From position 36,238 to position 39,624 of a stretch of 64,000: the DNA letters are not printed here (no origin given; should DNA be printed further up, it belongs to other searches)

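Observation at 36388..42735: Tandem 1030-aa PKD/T9SS paralogs with mosaic nucleotide identity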

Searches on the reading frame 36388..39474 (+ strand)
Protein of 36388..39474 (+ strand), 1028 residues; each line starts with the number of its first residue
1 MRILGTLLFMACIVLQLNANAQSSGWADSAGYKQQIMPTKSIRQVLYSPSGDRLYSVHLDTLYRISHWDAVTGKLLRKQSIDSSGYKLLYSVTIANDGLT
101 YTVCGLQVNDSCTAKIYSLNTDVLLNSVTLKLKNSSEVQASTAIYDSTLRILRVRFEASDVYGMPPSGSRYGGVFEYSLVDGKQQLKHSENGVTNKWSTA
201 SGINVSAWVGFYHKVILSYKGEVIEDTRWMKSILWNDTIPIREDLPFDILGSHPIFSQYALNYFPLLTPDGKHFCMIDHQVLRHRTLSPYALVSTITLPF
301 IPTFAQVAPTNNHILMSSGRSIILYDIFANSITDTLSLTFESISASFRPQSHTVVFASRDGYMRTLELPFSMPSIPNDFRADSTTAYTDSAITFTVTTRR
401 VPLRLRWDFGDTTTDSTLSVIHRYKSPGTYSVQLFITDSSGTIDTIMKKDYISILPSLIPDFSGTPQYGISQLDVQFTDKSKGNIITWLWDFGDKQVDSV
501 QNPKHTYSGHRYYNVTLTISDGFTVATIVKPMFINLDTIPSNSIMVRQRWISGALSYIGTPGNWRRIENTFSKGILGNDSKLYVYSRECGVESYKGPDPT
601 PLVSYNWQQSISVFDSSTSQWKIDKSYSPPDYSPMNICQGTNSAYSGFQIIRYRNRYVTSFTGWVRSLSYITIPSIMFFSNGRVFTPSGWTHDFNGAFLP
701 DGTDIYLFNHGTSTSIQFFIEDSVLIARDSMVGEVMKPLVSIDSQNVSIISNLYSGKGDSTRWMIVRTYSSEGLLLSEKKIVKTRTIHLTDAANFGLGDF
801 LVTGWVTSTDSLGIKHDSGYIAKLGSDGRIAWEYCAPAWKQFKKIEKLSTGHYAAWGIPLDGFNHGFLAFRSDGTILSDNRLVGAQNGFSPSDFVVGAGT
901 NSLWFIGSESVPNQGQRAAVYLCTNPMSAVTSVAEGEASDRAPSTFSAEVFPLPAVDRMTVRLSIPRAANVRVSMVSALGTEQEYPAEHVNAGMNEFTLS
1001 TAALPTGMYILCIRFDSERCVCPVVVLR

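Call 6: search_protein_families(library=pfam, proteins=[window:36388-39474:+], max_evalue=0.01)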
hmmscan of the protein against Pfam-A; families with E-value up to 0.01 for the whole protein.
window:36388-39474:+ (1028 aa): 5 families
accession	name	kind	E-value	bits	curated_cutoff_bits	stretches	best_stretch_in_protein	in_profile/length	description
PF18911.6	PKD_4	-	5.9e-25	87.6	27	2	392-452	20-83/85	PKD domain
PF00801.26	PKD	-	1.9e-16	60.3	23.5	2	463-522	5-68/80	PKD domain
PF25174.1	Beta-prop_THOC3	-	0.0001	21.9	305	0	308-366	55-115/272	THOC3 beta-propeller domain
PF18962.6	Por_Secre_tail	-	0.0015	19.2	27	0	950-1018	1-67/75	Secretion system C-terminal sorting domain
PF24796.1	WDR55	-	0.0028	17.2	200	0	38-100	52-110/296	WDR55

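Call 8: find_homologous_proteins(query=window:36388-39471:+, max_evalue=0.00001)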
Query window:36388-39471:+ (1028 aa): 134 proteins with E <= 0.00001 among 8000 candidates; the best 120 are listed.
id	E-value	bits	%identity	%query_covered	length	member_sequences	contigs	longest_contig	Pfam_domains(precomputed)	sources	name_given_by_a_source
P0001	0.0e+0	2365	100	100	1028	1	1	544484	PF00801.27,PF18962.8,PF18911.7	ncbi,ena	ncbi:MAG: PKD domain-containing protein [Candidatus Kapaibacterium sp.]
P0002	0.0e+0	1606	67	100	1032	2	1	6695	PF00801.27,PF25174.2,PF18962.8,PF18911.7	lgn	-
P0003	0.0e+0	1580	66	99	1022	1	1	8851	PF00801.27,PF25174.2,PF18962.8,PF18911.7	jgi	-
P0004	0.0e+0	1334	77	73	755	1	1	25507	PF00801.27,PF18911.7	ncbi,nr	ncbi:MAG: PKD domain-containing protein [Ignavibacteria bacterium]|nr:PKD domain-containing protein 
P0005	0.0e+0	1110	49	100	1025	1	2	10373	PF00801.27,PF18911.7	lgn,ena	-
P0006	3.2e-285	967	47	100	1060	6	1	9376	PF00801.27,PF23381.2,PF18962.8,PF18911.7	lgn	-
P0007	2.1e-277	941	45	100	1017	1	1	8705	PF00801.27,PF18911.7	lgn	-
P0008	1.8e-140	488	42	60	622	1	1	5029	PF00801.27,PF25174.2,PF18911.7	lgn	-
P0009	6.5e-124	433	40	13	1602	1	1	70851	PF22352.3,PF16820.12,PF00801.27,PF18981.7,PF13585.13,PF08329.17,PF16967.12,PF18911.7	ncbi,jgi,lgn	-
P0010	2.4e-112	395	38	16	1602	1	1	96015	PF00801.27,PF18981.7,PF13585.13,PF08329.17,PF18911.7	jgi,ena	-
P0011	2.2e-105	372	37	16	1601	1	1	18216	PF00801.27,PF18981.7,PF13585.13,PF08329.17,PF18911.7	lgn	-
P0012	1.4e-104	369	40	14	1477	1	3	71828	PF16820.12,PF00801.27,PF18981.7,PF13585.13,PF08329.17,PF18911.7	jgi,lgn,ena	-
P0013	3.1e-102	361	32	21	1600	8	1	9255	PF16820.12,PF00801.27,PF13585.13,PF08329.17,PF18911.7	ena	-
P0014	4.1e-101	357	41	11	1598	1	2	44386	PF00801.27,PF13585.13,PF08329.17,PF18911.7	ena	-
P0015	1.7e-100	355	35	15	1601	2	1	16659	PF16820.12,PF00801.27,PF13585.13,PF08329.17,PF18911.7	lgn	-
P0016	4.9e-100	354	37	16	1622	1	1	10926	PF00801.27,PF13585.13,PF08329.17,PF18911.7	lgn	-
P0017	9.3e-100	353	35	14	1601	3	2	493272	PF16820.12,PF00801.27,PF13585.13,PF08329.17,PF18911.7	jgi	jgi:gliding motility-associated-like protein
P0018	6.8e-99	350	35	15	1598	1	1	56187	PF00801.27,PF13585.13,PF08329.17,PF18911.7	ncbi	-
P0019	8.0e-99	350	37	12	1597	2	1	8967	PF00801.27,PF13585.13,PF08329.17,PF16967.12,PF18911.7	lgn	-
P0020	1.1e-98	349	35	16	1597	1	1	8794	PF00801.27,PF13585.13,PF08329.17,PF18911.7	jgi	jgi:gliding motility-associated-like protein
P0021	1.3e-98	349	35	15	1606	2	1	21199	PF22352.3,PF00801.27,PF13585.13,PF08329.17,PF18911.7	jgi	jgi:gliding motility-associated-like protein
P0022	3.8e-98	348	34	15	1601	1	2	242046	PF00801.27,PF13585.13,PF08329.17,PF18911.7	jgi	jgi:gliding motility-associated-like protein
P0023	1.1e-96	343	36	13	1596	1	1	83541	PF00801.27,PF13585.13,PF08329.17,PF18911.7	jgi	jgi:gliding motility-associated-like protein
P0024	1.4e-95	339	30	18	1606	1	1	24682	PF00801.27,PF13585.13,PF08329.17,PF18911.7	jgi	jgi:gliding motility-associated-like protein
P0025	2.3e-95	338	36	13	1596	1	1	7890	PF22352.3,PF00801.27,PF13585.13,PF08329.17,PF18911.7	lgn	-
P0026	2.5e-95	338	36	13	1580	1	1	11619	PF16820.12,PF00801.27,PF13585.13,PF08329.17,PF18911.7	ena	-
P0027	7.0e-94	334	31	17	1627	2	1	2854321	PF22352.3,PF16820.12,PF00801.27,PF13585.13,PF08329.17,PF18911.7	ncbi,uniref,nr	ncbi:PKD domain-containing protein [Thermoflavifilum thermophilum]|uniref:PKD domain-containing prot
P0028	4.0e-93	331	37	14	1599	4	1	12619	PF00801.27,PF13585.13,PF08329.17,PF18911.7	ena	-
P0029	6.3e-90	320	34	18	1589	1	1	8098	PF00801.27,PF08329.17,PF18911.7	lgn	-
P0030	6.5e-90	320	34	16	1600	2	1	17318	PF16820.12,PF00801.27,PF13585.13,PF08329.17,PF18911.7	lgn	-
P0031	6.5e-90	320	35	15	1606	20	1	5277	PF22352.3,PF16820.12,PF00801.27,PF13585.13,PF08329.17,PF18911.7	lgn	-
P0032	7.6e-89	317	34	14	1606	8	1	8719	PF00801.27,PF13585.13,PF08329.17,PF18911.7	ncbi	-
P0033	1.0e-87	313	36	14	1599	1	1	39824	PF00801.27,PF13585.13,PF08329.17,PF18911.7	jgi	jgi:gliding motility-associated-like protein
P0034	1.2e-85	306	38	13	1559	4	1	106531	PF00801.27,PF13585.13,PF08329.17,PF18911.7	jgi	jgi:gliding motility-associated-like protein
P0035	7.7e-84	300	31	15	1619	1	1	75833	PF00801.27,PF13585.13,PF08329.17,PF18911.7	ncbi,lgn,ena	-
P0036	3.9e-78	281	36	15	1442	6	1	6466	PF00801.27,PF13585.13,PF08329.17,PF18911.7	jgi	jgi:gliding motility-associated-like protein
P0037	3.1e-77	278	32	18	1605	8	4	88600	PF00801.27,PF13585.13,PF08329.17,PF18911.7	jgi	-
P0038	5.5e-75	271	38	13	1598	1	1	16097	PF00801.27,PF13585.13,PF08329.17,PF18911.7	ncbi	-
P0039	8.2e-74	267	35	16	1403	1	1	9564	PF16820.12,PF00801.27,PF18981.7,PF18962.8,PF01835.26,PF15902.13,PF18911.7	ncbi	-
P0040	1.2e-73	267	34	17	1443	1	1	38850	PF00801.27,PF13585.13,PF08329.17,PF18911.7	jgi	jgi:gliding motility-associated-like protein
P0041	4.0e-73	265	35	17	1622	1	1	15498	PF17883.7,PF00801.27,PF00082.28,PF18911.7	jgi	jgi:PKD repeat protein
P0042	5.6e-72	261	40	13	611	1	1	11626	PF16820.12,PF00801.27,PF18981.7,PF08329.17,PF18911.7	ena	-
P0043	3.5e-71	258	38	14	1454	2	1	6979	PF00801.27,PF13585.13,PF08329.17,PF18911.7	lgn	-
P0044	6.3e-71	258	28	21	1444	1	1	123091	PF22352.3,PF16820.12,PF00801.27,PF18981.7,PF13585.13,PF08329.17,PF18911.7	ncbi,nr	ncbi:MAG: PKD domain-containing protein [Chitinophagaceae bacterium]|nr:PKD domain-containing protei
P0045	1.0e-70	257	29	14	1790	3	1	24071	PF16820.12,PF00801.27,PF13585.13,PF08329.17,PF18911.7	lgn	-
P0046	3.3e-69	252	36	14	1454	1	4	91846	PF00801.27,PF13585.13,PF08329.17,PF18911.7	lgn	-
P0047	5.1e-68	248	38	14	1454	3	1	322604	PF16820.12,PF00801.27,PF13585.13,PF08329.17,PF18911.7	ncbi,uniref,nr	ncbi:T9SS C-terminal target domain-containing protein [Flavihumibacter solisilvae]|uniref:PKD domain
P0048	5.5e-67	245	33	12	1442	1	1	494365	PF22352.3,PF16820.12,PF00801.27,PF13585.13,PF08329.17,PF18911.7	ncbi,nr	ncbi:MAG: PKD domain-containing protein [Chitinophagaceae bacterium]|nr:PKD domain-containing protei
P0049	1.1e-65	240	33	12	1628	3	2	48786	PF21027.4,PF14347.12,PF22352.3,PF00801.27,PF18981.7,PF05345.19,PF02010.22,PF18911.7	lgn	-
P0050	2.6e-65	239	35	15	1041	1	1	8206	PF00801.27,PF13585.13,PF08329.17,PF18911.7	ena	-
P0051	1.4e-62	230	31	15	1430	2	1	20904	PF00801.27,PF13585.13,PF08329.17,PF18911.7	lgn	-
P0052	4.5e-60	222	26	25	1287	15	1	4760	PF00801.27,PF13585.13,PF08329.17,PF18911.7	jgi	-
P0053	2.3e-59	219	41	12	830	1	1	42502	PF16820.12,PF00801.27,PF18911.7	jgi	-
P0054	2.6e-56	209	34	13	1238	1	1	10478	PF00801.27,PF13585.13,PF08329.17,PF18911.7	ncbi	ncbi:MAG: PKD domain-containing protein [Chitinophagales bacterium]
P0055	6.6e-56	208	35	13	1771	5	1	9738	PF13582.13,PF01421.26,PF19408.6,PF00801.27,PF18981.7,PF13688.13,PF18962.8,PF13574.13,PF13583.12,PF18911.7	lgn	-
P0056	1.0e-54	204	31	12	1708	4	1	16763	PF21027.4,PF22352.3,PF00801.27,PF18981.7,PF00404.25,PF08329.17,PF06832.19,PF16967.12,PF18911.7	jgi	jgi:PKD repeat protein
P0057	1.3e-54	204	40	11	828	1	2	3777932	PF16820.12,PF00801.27,PF18911.7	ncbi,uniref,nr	ncbi:PKD domain-containing protein [Methanospirillum lacunae]|uniref:PKD domain-containing protein n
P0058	1.4e-54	203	29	16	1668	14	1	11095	PF00801.27,PF13585.13,PF08329.17,PF18911.7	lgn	-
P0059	4.9e-54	202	33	12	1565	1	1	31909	PF07495.20,PF21027.4,PF22352.3,PF00801.27,PF02010.22,PF16967.12,PF18911.7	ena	-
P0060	1.2e-53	200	38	13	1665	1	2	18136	PF00801.27,PF13585.13,PF08329.17,PF18911.7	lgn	-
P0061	3.4e-51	192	33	11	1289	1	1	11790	PF16820.12,PF00801.27,PF13585.13,PF08329.17,PF18911.7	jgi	jgi:gliding motility-associated-like protein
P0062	4.7e-50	188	34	16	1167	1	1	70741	PF16820.12,PF00801.27,PF25174.2,PF18981.7,PF01731.27,PF21783.3,PF02239.23,PF24684.2,PF24796.2,PF01436.28,PF07676.19,PF08450.19,PF18911.7,PF22494.4,PF05096.19,PF10282.16,PF05694.18,PF24807.2,PF26550.2,PF23414.2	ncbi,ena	-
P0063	7.1e-50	188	33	12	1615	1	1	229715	PF21027.4,PF14347.12,PF22352.3,PF00801.27,PF18981.7,PF02010.22,PF18911.7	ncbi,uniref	ncbi:PKD domain-containing protein [Inquilinus limosus]|uniref:PKD domain-containing protein n=1 Tax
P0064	1.1e-49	187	31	18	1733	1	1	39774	PF01011.29,PF00801.27,PF13360.14,PF08308.18,PF13570.14,PF18911.7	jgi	jgi:PKD repeat protein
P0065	4.5e-48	182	29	16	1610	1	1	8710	PF13582.13,PF01421.26,PF19408.6,PF16820.12,PF00801.27,PF18981.7,PF18962.8,PF13574.13,PF18911.7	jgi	jgi:PKD repeat protein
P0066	6.2e-45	172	29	14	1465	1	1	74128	PF07646.22,PF22352.3,PF00801.27,PF13964.13,PF24681.2,PF13585.13,PF01344.32,PF08329.17,PF18911.7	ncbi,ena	-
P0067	1.8e-44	170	31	12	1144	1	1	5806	PF07495.20,PF14347.12,PF16820.12,PF00801.27,PF18981.7,PF23194.2,PF02010.22,PF18911.7,PF21027.4,PF22352.3,PF17963.8,PF05345.19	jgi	-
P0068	2.1e-44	170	35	14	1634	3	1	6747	PF00801.27,PF10142.16,PF18911.7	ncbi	-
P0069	5.1e-44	168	32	17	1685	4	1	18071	PF00801.27,PF13585.13,PF17517.8,PF18911.7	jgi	jgi:gliding motility-associated-like protein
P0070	1.0e-41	161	31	19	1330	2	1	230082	PF22352.3,PF00801.27,PF18981.7,PF13585.13,PF08329.17,PF18911.7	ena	-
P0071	8.0e-41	158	30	13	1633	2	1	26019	PF19408.6,PF22352.3,PF00801.27,PF13585.13,PF08329.17,PF19081.7,PF18911.7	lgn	-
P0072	8.3e-41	158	34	11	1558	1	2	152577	PF00801.27,PF13585.13,PF08329.17,PF18911.7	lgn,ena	-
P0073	1.3e-39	154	27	21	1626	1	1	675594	PF21027.4,PF14347.12,PF22352.3,PF00801.27,PF18981.7,PF05345.19,PF02010.22,PF18911.7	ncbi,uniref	ncbi:PKD domain-containing protein [Shimia sp. SDUM112013]|uniref:PKD domain-containing protein n=1 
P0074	2.7e-37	146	25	36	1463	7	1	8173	PF00801.27,PF13585.13,PF08329.17,PF18911.7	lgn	-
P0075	1.5e-36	144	41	18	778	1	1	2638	PF00801.27,PF18981.7,PF13385.14,PF18911.7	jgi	jgi:PKD repeat protein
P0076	1.6e-36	144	32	15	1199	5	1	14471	PF00801.27,PF19910.6,PF18911.7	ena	-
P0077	3.3e-35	139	33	16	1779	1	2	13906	PF00801.27,PF18962.8,PF18911.7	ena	-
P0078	6.2e-35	138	29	17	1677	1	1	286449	PF16820.12,PF00801.27,PF10142.16,PF18911.7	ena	-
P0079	3.5e-33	133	33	11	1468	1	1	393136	PF00801.27,PF13585.13,PF08329.17,PF18911.7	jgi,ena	-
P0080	2.5e-32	130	38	12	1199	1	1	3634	PF00801.27,PF10142.16,PF18911.7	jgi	jgi:PKD repeat protein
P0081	6.3e-32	128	40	11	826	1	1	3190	PF22352.3,PF00801.27,PF02369.23,PF16403.12,PF09134.17,PF16967.12,PF18911.7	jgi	jgi:PKD repeat protein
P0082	1.2e-30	124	31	15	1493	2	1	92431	PF00801.27,PF18981.7,PF13585.13,PF08329.17,PF18911.7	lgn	-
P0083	3.8e-29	119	27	20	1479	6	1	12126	PF00801.27,PF13585.13,PF08329.17,PF18911.7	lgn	-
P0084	7.5e-29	118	36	10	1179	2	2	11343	PF16820.12,PF00801.27,PF18962.8,PF18911.7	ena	-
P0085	1.2e-28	118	37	14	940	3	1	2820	PF19501.6,PF00801.27,PF13360.14,PF25292.1,PF13570.14,PF07705.18,PF01835.26,PF18911.7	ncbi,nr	ncbi:MAG: PQQ-binding-like beta-propeller repeat protein, partial [Methanoregula sp.]|nr:PQQ-binding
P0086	2.9e-26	110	37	14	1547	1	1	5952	PF13229.13,PF08400.17,PF00801.27,PF23194.2,PF13620.13,PF17210.10,PF18911.7,PF13715.13,PF22352.3,PF18962.8,PF22904.4,PF05048.20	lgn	-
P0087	4.9e-26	109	33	11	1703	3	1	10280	PF00801.27,PF13585.13,PF18911.7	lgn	-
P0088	6.4e-26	109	38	13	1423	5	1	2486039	PF00801.27,PF13585.13,PF17517.8,PF08329.17,PF18911.7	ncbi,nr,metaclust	ncbi:hypothetical protein BEL04_05565 [Mucilaginibacter sp. PPCGB 2223]|nr:hypothetical protein BEL0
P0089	1.7e-25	107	30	17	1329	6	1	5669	PF00801.27,PF03160.21,PF24517.3,PF18998.7,PF18911.7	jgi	jgi:uncharacterized repeat protein (TIGR02543 family)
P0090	2.3e-25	107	28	13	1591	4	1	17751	PF00801.27,PF13573.13,PF18981.7,PF13585.13,PF06832.19,PF18911.7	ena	-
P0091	2.4e-25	107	25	26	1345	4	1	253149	PF00801.27,PF18962.8,PF06739.18,PF18911.7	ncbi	-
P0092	5.9e-25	105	35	15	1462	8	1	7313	PF00801.27,PF18911.7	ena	-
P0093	1.1e-24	104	36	12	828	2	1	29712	PF00801.27,PF18962.8,PF18911.7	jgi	jgi:PKD repeat protein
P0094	5.2e-24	102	32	13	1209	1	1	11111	PF00801.27,PF13585.13,PF18911.7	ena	-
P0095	5.7e-24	102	29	16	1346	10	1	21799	PF00801.27,PF18962.8,PF06739.18,PF18911.7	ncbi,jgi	jgi:PKD repeat protein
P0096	8.1e-24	102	32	11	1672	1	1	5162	PF00801.27,PF13585.13,PF18911.7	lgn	-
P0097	1.2e-23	101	41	13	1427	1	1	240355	PF00801.27,PF02494.23,PF18962.8,PF03793.25,PF18911.7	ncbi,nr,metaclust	ncbi:hyalin repeat protein [unidentified eubacterium SCB49]|nr:hyalin repeat protein [unidentified e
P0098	3.2e-22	96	35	11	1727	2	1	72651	PF00801.27,PF13585.13,PF17517.8,PF18911.7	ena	-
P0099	6.8e-22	95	30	17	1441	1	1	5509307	PF00801.27,PF13585.13,PF17517.8,PF18911.7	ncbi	ncbi:PKD domain-containing protein [Mucilaginibacter sp. AW1-3]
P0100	7.1e-22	95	33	11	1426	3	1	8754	PF00431.27,PF00801.27,PF20009.5,PF16403.12,PF18911.7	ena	-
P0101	2.3e-21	93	28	16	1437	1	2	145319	PF22352.3,PF00801.27,PF13585.13,PF17517.8,PF18911.7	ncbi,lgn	-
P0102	2.6e-21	93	39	13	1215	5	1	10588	PF00801.27,PF13585.13,PF18911.7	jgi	-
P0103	4.1e-20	89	33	14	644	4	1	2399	PF00801.27,PF09458.17,PF01835.26,PF18911.7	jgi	-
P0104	7.2e-20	89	29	11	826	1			PF13895.13,PF22352.3,PF00801.27,PF13927.13,PF18911.7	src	-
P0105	1.6e-19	87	30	20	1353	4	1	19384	PF19406.6,PF19408.6,PF00801.27,PF18981.7,PF13585.13,PF08329.17,PF18911.7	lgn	-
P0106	1.5e-17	81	45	11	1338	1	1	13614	PF00801.27,PF13585.13,PF18911.7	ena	-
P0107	3.2e-16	76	28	17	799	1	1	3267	PF23623.2,PF00801.27,PF13585.13,PF18911.7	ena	-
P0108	5.6e-16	76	31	15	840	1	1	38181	PF00801.27,PF18962.8,PF18911.7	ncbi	-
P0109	7.3e-16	75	28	14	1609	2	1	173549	PF00801.27,PF13573.13,PF13585.13,PF18911.7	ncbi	ncbi:MAG: PKD domain-containing protein [Bacteroidota bacterium]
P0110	1.4e-15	74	28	14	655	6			PF13895.13,PF22352.3,PF00801.27,PF13927.13,PF00047.32,PF18911.7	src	-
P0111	2.5e-15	73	27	16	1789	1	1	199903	PF19408.6,PF16820.12,PF00801.27,PF18981.7,PF08329.17,PF06832.19,PF18911.7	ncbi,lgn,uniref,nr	ncbi:PKD domain-containing protein [Flavilitoribacter nigricans]|uniref:PKD domain-containing protei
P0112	1.1e-14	71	34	14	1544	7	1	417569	PF22352.3,PF00801.27,PF13585.13,PF17517.8,PF18911.7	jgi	jgi:gliding motility-associated-like protein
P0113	7.5e-13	65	25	14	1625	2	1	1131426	PF19408.6,PF16820.12,PF00801.27,PF18911.7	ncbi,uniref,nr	ncbi:PKD repeat protein [Lewinella aquimaris]|uniref:PKD repeat protein n=1 Tax=Neolewinella aquimar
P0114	8.1e-13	65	33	12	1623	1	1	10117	PF01839.30,PF22352.3,PF00801.27,PF13517.13,PF08329.17,PF18911.7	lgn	-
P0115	2.4e-11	60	32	11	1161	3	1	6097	PF07495.20,PF15418.13,PF00801.27,PF18981.7,PF22190.3,PF16403.12,PF08329.17,PF06832.19,PF16967.12,PF18911.7,PF21027.4,PF22352.3,PF00656.28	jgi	jgi:PKD repeat protein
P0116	5.5e-11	59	30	12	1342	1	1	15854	PF00801.27,PF13205.13,PF25852.1,PF14870.13,PF05345.19,PF02012.27,PF15902.13,PF18911.7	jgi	jgi:PKD repeat protein/photosystem II stability/assembly factor-like uncharacterized protein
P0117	6.0e-11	59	30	16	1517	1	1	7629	PF00801.27,PF18981.7,PF13585.13,PF17517.8,PF18911.7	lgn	-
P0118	1.8e-10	57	29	15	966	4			PF07679.23,PF00801.27,PF18981.7,PF13927.13,PF18911.7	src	-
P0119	1.9e-10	57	35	12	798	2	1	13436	PF13229.13,PF00801.27,PF05048.20,PF18911.7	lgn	-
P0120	3.3e-10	57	37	8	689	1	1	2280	PF00801.27,PF18911.7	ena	-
